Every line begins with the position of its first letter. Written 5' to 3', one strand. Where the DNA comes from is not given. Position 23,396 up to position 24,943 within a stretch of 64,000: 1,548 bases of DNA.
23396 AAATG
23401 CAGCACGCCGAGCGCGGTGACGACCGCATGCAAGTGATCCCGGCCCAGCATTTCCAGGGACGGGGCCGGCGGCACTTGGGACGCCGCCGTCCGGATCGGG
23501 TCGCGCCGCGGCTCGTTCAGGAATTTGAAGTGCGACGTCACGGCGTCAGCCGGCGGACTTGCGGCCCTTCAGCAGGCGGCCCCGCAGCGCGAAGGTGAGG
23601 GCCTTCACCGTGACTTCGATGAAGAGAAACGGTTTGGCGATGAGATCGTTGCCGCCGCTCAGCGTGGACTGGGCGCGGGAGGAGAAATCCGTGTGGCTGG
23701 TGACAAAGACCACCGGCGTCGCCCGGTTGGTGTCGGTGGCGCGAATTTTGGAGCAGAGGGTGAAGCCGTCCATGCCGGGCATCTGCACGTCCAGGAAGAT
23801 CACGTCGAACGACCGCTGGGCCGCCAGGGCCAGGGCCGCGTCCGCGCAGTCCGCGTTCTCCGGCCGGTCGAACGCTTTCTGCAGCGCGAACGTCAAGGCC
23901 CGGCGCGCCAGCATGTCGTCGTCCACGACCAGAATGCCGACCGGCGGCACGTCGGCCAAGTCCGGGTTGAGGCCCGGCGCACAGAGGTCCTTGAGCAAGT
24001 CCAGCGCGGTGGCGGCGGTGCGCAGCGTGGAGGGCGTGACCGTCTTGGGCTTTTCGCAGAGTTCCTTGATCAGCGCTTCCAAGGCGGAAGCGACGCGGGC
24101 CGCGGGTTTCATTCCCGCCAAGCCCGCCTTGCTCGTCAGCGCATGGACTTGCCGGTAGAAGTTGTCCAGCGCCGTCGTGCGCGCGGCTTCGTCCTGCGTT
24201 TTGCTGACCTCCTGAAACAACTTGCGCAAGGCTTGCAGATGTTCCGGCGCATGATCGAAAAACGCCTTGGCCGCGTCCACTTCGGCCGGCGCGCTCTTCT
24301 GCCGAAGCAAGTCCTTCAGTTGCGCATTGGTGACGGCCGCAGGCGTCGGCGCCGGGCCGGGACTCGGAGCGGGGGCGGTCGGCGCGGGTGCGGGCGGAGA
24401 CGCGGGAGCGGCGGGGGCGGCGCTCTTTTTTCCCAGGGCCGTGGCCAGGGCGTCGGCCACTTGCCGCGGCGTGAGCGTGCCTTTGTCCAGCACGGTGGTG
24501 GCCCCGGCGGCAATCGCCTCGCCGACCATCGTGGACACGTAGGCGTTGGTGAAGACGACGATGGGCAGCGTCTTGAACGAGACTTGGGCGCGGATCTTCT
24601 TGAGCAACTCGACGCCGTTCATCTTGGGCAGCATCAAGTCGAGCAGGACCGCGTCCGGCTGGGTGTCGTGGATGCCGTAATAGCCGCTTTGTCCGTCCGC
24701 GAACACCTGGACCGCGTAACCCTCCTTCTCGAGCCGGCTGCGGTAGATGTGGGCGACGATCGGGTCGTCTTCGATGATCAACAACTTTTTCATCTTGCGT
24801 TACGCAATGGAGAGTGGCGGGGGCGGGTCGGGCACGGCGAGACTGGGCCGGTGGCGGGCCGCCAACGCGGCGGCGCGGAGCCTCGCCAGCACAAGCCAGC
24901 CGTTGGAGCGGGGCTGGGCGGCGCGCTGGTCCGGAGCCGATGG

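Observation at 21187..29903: Minus-strand signalling operon: a 1600-aa REC-Hpt-REC-PAS-coiled-coil protein, a paralogous REC-Hpt-REC protein, and a PAS/GAF sensor kinase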

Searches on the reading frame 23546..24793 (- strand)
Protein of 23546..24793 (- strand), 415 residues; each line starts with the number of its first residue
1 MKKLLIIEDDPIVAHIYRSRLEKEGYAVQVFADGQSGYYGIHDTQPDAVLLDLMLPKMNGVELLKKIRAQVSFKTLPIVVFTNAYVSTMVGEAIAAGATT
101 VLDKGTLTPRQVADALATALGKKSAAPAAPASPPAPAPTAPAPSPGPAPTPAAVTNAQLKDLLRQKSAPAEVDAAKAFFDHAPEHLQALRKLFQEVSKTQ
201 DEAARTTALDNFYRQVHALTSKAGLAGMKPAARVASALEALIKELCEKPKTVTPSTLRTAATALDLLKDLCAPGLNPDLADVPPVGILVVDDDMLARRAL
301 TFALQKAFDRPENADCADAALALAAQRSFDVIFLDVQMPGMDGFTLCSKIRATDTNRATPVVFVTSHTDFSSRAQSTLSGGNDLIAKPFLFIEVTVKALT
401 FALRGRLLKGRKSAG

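Call 6: search_protein_families(library=pfam, proteins=[window:23546-24793:-], max_evalue=0.1)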
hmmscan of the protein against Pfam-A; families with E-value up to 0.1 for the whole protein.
window:23546-24793:- (415 aa): 6 families
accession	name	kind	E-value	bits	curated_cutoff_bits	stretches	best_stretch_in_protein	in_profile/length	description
PF00072.30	Response_reg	-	1.3e-46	157.7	30.2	2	287-390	1-102/111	Response regulator receiver domain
PF01627.28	Hpt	-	1e-06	29.3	24.6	1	176-265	4-79/84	Hpt domain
PF23198.2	PDE8A_N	-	0.00016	22.1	29.6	1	299-374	25-101/147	PDE8A-like, N-terminal domain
PF17042.10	NBD_C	-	0.0022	19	28.3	1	153-248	9-107/168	Nucleotide-binding C-terminal domain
PF04625.18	DEC-1_N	-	0.0029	17.1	29.2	1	114-208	107-206/403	DEC-1 protein, N-terminal region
PF23271.1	HEAT_GCN1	-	0.035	14.3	27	0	249-293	7-51/190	Stalled ribosome sensor GCN1-like, HEAT repeats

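Call 11: find_homologous_proteins(query=window:23546-24793:-)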
Query window:23546-24793:- (415 aa): 2657 proteins with E <= 0.001 among 8000 candidates; the best 120 are listed.
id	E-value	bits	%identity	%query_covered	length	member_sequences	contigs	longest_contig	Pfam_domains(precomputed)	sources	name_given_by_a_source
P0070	2.1e-263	891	100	100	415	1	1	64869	PF00072.31,PF01627.29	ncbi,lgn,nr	ncbi:MAG: response regulator [Verrucomicrobia bacterium]|nr:response regulator [Verrucomicrobiota ba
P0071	2.1e-158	546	62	99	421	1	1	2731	PF00072.31,PF01627.29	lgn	-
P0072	1.2e-152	527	54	57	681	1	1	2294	PF23198.2,PF00072.31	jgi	jgi:CheY-like chemotaxis protein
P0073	1.0e-149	517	44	88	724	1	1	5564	PF00072.31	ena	-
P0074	1.3e-149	517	43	98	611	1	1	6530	PF23198.2,PF00072.31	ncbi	ncbi:MAG: response regulator [Verrucomicrobiota bacterium]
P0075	6.3e-149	514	42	98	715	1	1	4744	PF23198.2,PF00072.31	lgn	-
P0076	2.6e-147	509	59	100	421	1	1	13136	PF00072.31,PF01627.29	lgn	-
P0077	2.6e-147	509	42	98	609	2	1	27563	PF23198.2,PF00072.31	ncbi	ncbi:MAG: response regulator [Verrucomicrobiota bacterium]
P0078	8.6e-147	507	42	98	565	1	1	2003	PF23198.2,PF00072.31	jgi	jgi:CheY-like chemotaxis protein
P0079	1.0e-146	507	40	98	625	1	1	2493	PF23198.2,PF00072.31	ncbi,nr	ncbi:MAG TPA: response regulator, partial [Verrucomicrobiae bacterium]|nr:response regulator [Verruc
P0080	4.5e-146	505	42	98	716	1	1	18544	PF23198.2,PF00072.31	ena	-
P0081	4.7e-146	505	38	99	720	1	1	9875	PF00072.31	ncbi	-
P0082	1.8e-145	503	42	98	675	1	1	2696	PF23198.2,PF00072.31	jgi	jgi:CheY-like chemotaxis protein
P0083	3.8e-145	502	40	98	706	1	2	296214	PF23198.2,PF00072.31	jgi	jgi:PleD family two-component response regulator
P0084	4.2e-145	502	41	98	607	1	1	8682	PF23198.2,PF00072.31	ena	-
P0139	5.9e-135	468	41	98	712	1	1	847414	PF23198.2,PF00072.31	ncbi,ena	-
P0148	3.7e-134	466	55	99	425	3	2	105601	PF23198.2,PF00072.31,PF01627.29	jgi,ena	-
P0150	4.8e-134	465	56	99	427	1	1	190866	PF23198.2,PF00072.31,PF01627.29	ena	-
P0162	1.4e-132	461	54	99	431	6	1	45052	PF23198.2,PF00072.31,PF01627.29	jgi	jgi:DNA-binding response OmpR family regulator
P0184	3.2e-131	456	53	99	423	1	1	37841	PF23198.2,PF00072.31,PF01627.29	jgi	jgi:DNA-binding response OmpR family regulator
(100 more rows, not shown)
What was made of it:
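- On Verrucomicrobial REC-Hpt-REC hub proteins (unnamed family, about 390-450 aa): Gene 2 is 50-62% identical at 99-100% coverage to dozens of members (call 11).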

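Call 16: find_encoding_contigs(protein=P0150, flank=10000, max_places=2)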
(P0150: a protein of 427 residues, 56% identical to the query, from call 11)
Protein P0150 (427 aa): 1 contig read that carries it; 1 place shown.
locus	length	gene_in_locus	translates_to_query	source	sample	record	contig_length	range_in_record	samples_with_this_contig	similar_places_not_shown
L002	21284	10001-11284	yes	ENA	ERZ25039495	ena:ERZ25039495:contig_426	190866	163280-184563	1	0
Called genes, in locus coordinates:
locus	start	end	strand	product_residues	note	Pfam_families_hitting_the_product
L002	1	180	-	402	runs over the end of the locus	PF07610:DUF1573, PF15780:ASH (faint), PF22544:HYDIN_VesB_CFA65-like_Ig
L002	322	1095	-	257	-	-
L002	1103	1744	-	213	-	PF04542:Sigma70_r2, PF08281:Sigma70_r4_2, PF04545:Sigma70_r4 (weak)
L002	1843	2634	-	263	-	PF07963:N_methyl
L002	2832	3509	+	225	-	PF02638:GHL10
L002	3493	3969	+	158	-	PF02638:GHL10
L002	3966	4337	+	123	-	-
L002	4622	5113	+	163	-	-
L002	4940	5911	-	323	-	PF03255:ACCA, PF01039:Carboxyl_trans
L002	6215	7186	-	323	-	PF06574:FAD_syn, PF01467:CTP_transf_like (weak), PF01687:Flavokinase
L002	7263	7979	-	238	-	PF01509:TruB_N, PF16198:TruB_C_2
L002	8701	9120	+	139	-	PF01346:FKBP_N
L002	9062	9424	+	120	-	PF00254:FKBP_C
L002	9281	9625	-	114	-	-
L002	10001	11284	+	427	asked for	PF00072:Response_reg, PF23198:PDE8A_N (faint), PF01627:Hpt, PF00072:Response_reg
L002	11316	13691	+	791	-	PF01590:GAF, PF13185:GAF_2, PF13492:GAF_3, PF00512:HisKA, PF02518:HATPase_c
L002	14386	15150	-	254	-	PF24827:AstE_AspA_cat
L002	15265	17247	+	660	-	PF00920:ILVD_EDD_N, PF24877:ILV_EDD_C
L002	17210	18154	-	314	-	PF00248:Aldo_ket_red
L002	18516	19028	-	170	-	PF03352:Adenine_glyco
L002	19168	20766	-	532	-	-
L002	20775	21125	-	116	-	PF01839:FG-GAP (faint), PF13517:FG-GAP_3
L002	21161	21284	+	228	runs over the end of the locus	-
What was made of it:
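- The REC-Hpt-REC plus GAF-kinase pair also occurs without the giant (call 16).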

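Call 17: find_encoding_contigs(protein=P0139, flank=10000, max_places=2)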
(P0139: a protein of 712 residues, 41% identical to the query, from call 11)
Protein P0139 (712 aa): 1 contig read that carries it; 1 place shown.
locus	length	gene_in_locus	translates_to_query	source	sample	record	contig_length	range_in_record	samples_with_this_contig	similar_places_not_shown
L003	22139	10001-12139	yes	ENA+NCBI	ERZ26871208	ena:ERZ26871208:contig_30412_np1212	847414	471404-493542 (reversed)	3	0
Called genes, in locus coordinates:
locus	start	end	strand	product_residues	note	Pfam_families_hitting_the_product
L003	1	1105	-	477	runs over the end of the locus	PF01120:Alpha_L_fucos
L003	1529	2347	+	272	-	-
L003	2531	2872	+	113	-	-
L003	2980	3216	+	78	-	-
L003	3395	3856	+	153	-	-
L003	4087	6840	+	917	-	PF01326:PPDK_N, PF00391:PEP-utilizers, PF02896:PEP-utilizers_C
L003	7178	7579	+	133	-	-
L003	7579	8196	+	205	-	PF07963:N_methyl (weak)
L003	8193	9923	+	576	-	-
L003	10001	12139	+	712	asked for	PF00072:Response_reg, PF23198:PDE8A_N (faint), PF00072:Response_reg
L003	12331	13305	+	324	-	PF01145:Band_7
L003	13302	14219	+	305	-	PF01145:Band_7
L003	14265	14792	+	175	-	-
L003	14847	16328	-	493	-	-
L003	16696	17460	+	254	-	PF00977:His_biosynth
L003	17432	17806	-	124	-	PF05685:Uma2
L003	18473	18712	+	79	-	PF00886:Ribosomal_S16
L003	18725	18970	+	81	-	PF13083:KH_KhpA-B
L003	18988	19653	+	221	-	PF01746:tRNA_m1G_MT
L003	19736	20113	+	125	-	PF01245:Ribosomal_L19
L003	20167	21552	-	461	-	PF08843:AbiEii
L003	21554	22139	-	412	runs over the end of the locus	PF13393:tRNA-synt_His, PF00587:tRNA-synt_2b, PF03129:HGTP_anticodon (faint)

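Call 24: search_solved_structures(query=window:23546-24793:-, max_evalue=0.001)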
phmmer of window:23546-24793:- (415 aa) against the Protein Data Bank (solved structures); distinct sequences matched with E-value up to 0.001: 259 (the best 60 are shown).
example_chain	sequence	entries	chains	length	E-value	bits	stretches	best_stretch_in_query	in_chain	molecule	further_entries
9g85_A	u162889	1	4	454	5.7e-19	71.7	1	287-400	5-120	Response regulator PleD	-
2wb4_A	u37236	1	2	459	6e-19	71.7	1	287-400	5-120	DIGUANYLATE CYCLASE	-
9g86_A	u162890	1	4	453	6.1e-19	71.6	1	287-400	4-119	Response regulator PleD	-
1w25_A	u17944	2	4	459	6.4e-19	71.6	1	287-400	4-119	STALKED-CELL DIFFERENTIATION CONTROLLING PROTEIN | RESPONSE REGULATOR PLED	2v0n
6is3_C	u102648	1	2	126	2e-16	63.4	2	3-82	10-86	Response regulator ArlR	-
9xzo_A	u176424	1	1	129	2.4e-14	56.5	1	1-117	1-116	De novo protein M1X0B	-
3t6k_A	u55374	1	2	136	1.1e-13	54.4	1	284-396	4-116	Response regulator receiver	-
3dge_C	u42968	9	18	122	1.2e-12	50.9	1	2-112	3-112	Response regulator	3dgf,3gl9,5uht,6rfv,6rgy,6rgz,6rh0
6azr_B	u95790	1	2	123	1.2e-12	50.9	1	2-112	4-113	Chemotaxis regulator-transmits chemoreceptor signals to flagelllar motor components CheY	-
3f6p_A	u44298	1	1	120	1.3e-12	50.8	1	2-96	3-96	Transcriptional regulatory protein yycF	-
2zwm_A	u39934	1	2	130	1.6e-12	50.5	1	2-96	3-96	Transcriptional regulatory protein yycF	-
9lbr_A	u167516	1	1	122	3.1e-12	49.6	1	2-112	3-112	Response regulator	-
3nhz_A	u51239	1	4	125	6.5e-12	48.5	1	2-70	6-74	Two component system transcriptional regulator mtrA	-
1l5y_A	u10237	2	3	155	7.5e-12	48.3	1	286-406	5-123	C4-DICARBOXYLATE TRANSPORT TRANSCRIPTIONAL REGULATORY PROTEIN DCTD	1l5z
1qkk_A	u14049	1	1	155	9e-12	48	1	286-399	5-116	C4-DICARBOXYLATE TRANSPORT TRANSCRIPTIONAL REGULATORY PROTEIN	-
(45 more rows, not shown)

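Call 25: search_protein_families(library=ncbifam, proteins=[window:23546-24793:-], max_evalue=0.01)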
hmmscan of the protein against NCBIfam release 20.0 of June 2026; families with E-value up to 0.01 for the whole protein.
window:23546-24793:- (415 aa): 105 families (the best 25 are shown)
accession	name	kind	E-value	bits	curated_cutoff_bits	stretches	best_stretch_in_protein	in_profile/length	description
NF007135.0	PRK09581.1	equivalog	5.3e-32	111.2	474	2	287-389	5-107/457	PleD family two-component system response regulator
NF041733.1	resp_reg_CseB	equivalog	1.1e-31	110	350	2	3-106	2-102/228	two-component system response regulator CseB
TIGR02154.1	PhoB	equivalog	3.9e-31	108.1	296.2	2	2-84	3-85/226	phosphate regulon transcriptional regulator PhoB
NF040689.1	MtrAB_MtrA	equivalog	8.6e-31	107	300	2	4-104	1-98/219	MtrAB system response regulator MtrA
NF045944.1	ResRegRpaBCyano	equivalog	4.7e-29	101.4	330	2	5-83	1-76/229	response regulator transcription factor RpaB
NF053854.1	RespRegPhoBBctds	equivalog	9e-29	100.4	270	2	287-398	1-111/225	two-component system response regulator PhoB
NF008318.0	PRK11107.1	equivalog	1.4e-27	96.2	890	2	284-388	667-771/920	two-component sensor histidine kinase BarA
NF006900.1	PRK09390.1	equivalog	1.7e-27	96.3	255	2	287-390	7-108/203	response regulator FixJ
TIGR01818.1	ntrC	equivalog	3.2e-27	95.4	558.6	2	287-393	1-105/463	nitrogen regulation protein NR(I)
NF008296.0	PRK11083.1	equivalog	3.1e-26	92.2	273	2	287-399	6-115/228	two-component system response regulator CreB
TIGR01387.1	cztR_silR_copR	subfamily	3.6e-26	92.2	279.2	2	287-398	1-110/218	heavy metal response regulator transcription factor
NF051850.1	RespRegRprY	equivalog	4.3e-26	91.7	370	2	3-104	6-105/234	response regulator transcription factor RprY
NF008469.0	PRK11361.1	equivalog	2.1e-25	89.4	714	2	287-395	7-113/461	acetoacetate metabolism transcriptional regulator AtoC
TIGR02956.1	TMAO_torS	equivalog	3.1e-25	88.4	676.5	2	3-241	703-939/967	TMAO reductase system sensor histidine kinase/response regulator TorS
NF040534.1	resp_reg_YycF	equivalog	3.4e-25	88.7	340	2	2-83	1-79/231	response regulator YycF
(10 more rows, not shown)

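Call 48: find_encoding_contigs(protein=P0076, flank=10000, max_places=2)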
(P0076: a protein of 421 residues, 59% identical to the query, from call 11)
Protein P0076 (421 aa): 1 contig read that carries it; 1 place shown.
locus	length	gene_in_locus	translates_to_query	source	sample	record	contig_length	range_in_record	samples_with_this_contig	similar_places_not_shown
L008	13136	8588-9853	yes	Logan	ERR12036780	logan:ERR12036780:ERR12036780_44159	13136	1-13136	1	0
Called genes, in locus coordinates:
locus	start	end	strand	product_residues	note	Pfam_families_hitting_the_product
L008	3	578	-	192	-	?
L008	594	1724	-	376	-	PF25917:BSH_RND, PF25973:BSH_CzcB, PF25876:HH_MFP_RND, PF25944:Beta-barrel_RND, PF25954:Beta-barrel_RND_2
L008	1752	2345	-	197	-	PF00440:TetR_N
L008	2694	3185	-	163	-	PF07813:LTXXQ (faint)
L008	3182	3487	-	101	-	-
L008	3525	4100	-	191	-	PF04542:Sigma70_r2, PF08281:Sigma70_r4_2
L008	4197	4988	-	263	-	-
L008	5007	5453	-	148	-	-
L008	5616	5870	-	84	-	-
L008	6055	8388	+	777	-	PF00072:Response_reg, PF01627:Hpt (weak), PF00072:Response_reg, PF13426:PAS_9 (weak)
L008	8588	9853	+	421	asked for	PF00072:Response_reg, PF01627:Hpt (weak), PF00072:Response_reg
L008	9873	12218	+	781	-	PF13426:PAS_9 (weak), PF01590:GAF, PF13185:GAF_2, PF00512:HisKA, PF02518:HATPase_c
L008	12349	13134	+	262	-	?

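Call 75: find_encoding_contigs(protein=P0148, flank=7000, max_places=2)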
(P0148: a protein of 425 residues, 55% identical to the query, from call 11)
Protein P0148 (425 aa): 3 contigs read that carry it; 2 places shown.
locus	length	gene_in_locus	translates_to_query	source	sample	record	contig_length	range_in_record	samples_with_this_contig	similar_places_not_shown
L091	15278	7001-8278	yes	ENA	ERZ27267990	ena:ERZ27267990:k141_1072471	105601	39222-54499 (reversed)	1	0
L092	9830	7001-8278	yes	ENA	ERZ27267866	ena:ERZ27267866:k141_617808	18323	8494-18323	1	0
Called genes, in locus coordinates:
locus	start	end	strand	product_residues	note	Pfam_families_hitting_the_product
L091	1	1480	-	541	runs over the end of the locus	-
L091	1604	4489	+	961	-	PF01590:GAF, PF13185:GAF_2, PF08448:PAS_4, PF13426:PAS_9, PF00512:HisKA, PF02518:HATPase_c, PF00072:Response_reg, PF01627:Hpt, +1 more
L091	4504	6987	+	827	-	PF00072:Response_reg, PF00512:HisKA, PF02518:HATPase_c, PF00072:Response_reg, PF01627:Hpt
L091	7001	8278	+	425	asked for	PF00072:Response_reg, PF01627:Hpt, PF00072:Response_reg, PF23198:PDE8A_N (weak)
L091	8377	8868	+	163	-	PF11969:DcpS_C (faint), PF01230:HIT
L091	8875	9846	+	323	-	PF01695:IstB_IS21 (faint), PF02562:PhoH, PF13604:AAA_30, PF13245:AAA_19 (weak)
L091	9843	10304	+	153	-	PF02130:YbeY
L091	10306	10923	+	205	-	PF11967:RecO_N, PF02565:RecO_C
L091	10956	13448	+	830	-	PF07635:PSCyt1, PF07583:PSCyt2, PF07587:PSD1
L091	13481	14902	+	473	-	PF07394:DUF1501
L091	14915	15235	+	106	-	-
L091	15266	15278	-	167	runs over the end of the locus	PF04390:LptE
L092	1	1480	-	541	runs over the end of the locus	-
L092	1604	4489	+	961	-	PF01590:GAF, PF13185:GAF_2, PF08448:PAS_4, PF13426:PAS_9, PF00512:HisKA, PF02518:HATPase_c, PF00072:Response_reg, PF01627:Hpt, +1 more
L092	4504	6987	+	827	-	PF00072:Response_reg, PF00512:HisKA, PF02518:HATPase_c, PF00072:Response_reg, PF01627:Hpt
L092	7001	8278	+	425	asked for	PF00072:Response_reg, PF01627:Hpt, PF00072:Response_reg, PF23198:PDE8A_N (weak)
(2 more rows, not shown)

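Call 76: find_encoding_contigs(protein=P0162, flank=7000, max_places=2)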
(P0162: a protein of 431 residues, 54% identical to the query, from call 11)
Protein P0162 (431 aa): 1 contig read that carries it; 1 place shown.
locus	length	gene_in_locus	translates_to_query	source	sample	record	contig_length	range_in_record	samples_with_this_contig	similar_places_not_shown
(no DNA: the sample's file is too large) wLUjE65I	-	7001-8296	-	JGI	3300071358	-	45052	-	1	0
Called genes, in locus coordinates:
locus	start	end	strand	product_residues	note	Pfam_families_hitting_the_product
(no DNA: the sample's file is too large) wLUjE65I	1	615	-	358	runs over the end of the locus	PF02463:SMC_N, PF13175:AAA_15 (weak), PF13476:AAA_23 (weak), PF13304:AAA_21 (faint)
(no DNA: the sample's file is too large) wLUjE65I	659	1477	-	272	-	PF00583:Acetyltransf_1 (weak)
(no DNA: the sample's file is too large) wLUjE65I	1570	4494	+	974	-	PF01590:GAF, PF13185:GAF_2 (weak), PF08448:PAS_4, PF13426:PAS_9, PF00512:HisKA, PF02518:HATPase_c, PF00072:Response_reg, PF01627:Hpt, +1 more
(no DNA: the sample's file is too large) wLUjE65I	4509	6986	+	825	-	PF00072:Response_reg, PF00512:HisKA, PF02518:HATPase_c, PF00072:Response_reg, PF01627:Hpt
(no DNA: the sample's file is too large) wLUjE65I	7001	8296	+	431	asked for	PF00072:Response_reg, PF23198:PDE8A_N (faint), PF01627:Hpt, PF00072:Response_reg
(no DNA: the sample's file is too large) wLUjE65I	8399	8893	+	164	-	PF11969:DcpS_C (weak), PF01230:HIT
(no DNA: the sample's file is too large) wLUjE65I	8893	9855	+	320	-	PF02562:PhoH, PF13245:AAA_19 (weak), PF13604:AAA_30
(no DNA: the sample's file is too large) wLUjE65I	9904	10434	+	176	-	PF02130:YbeY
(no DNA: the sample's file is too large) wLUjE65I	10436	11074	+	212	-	PF11967:RecO_N, PF02565:RecO_C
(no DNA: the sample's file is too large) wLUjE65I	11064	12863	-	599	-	PF04551:GcpE, PF26540:GcpE_C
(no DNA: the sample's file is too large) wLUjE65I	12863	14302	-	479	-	PF02163:Peptidase_M50, PF14685:PDZ_Tricorn (faint), PF00595:PDZ (weak), PF13180:PDZ_2, PF17820:PDZ_6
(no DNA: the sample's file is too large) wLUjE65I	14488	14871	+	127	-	PF03965:Penicillinase_R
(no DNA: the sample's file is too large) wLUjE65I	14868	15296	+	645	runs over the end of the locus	PF05569:Peptidase_M56, PF01435:Peptidase_M48 (faint)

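Call 77: find_encoding_contigs(protein=P0184, flank=7000, max_places=2)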
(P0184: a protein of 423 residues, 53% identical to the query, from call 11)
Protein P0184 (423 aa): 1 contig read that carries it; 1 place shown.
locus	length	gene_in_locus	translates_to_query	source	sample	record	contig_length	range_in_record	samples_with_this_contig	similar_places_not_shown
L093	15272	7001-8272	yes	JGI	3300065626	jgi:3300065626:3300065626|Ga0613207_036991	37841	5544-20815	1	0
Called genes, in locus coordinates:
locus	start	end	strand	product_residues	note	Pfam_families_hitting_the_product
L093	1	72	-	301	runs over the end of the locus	-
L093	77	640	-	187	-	PF04542:Sigma70_r2, PF04545:Sigma70_r4, PF08281:Sigma70_r4_2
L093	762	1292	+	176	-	-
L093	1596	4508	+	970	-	PF01590:GAF, PF13185:GAF_2, PF08448:PAS_4, PF13426:PAS_9, PF00512:HisKA, PF02518:HATPase_c, PF00072:Response_reg, PF01627:Hpt, +1 more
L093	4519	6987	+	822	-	PF00072:Response_reg, PF00512:HisKA, PF02518:HATPase_c, PF00072:Response_reg, PF01627:Hpt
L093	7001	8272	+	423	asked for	PF00072:Response_reg, PF23198:PDE8A_N (faint), PF01627:Hpt, PF00072:Response_reg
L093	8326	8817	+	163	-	PF11969:DcpS_C (weak), PF01230:HIT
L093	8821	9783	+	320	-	PF13401:AAA_22 (faint), PF01695:IstB_IS21 (weak), PF02562:PhoH, PF13245:AAA_19, PF13604:AAA_30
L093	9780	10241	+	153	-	PF02130:YbeY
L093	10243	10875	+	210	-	PF11967:RecO_N, PF02565:RecO_C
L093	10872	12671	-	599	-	PF04551:GcpE, PF26540:GcpE_C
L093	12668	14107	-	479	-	PF02163:Peptidase_M50, PF00595:PDZ (weak), PF13180:PDZ_2, PF14685:PDZ_Tricorn (faint), PF17820:PDZ_6, PF13180:PDZ_2 (weak), PF17820:PDZ_6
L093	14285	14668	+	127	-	PF03965:Penicillinase_R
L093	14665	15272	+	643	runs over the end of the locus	PF05569:Peptidase_M56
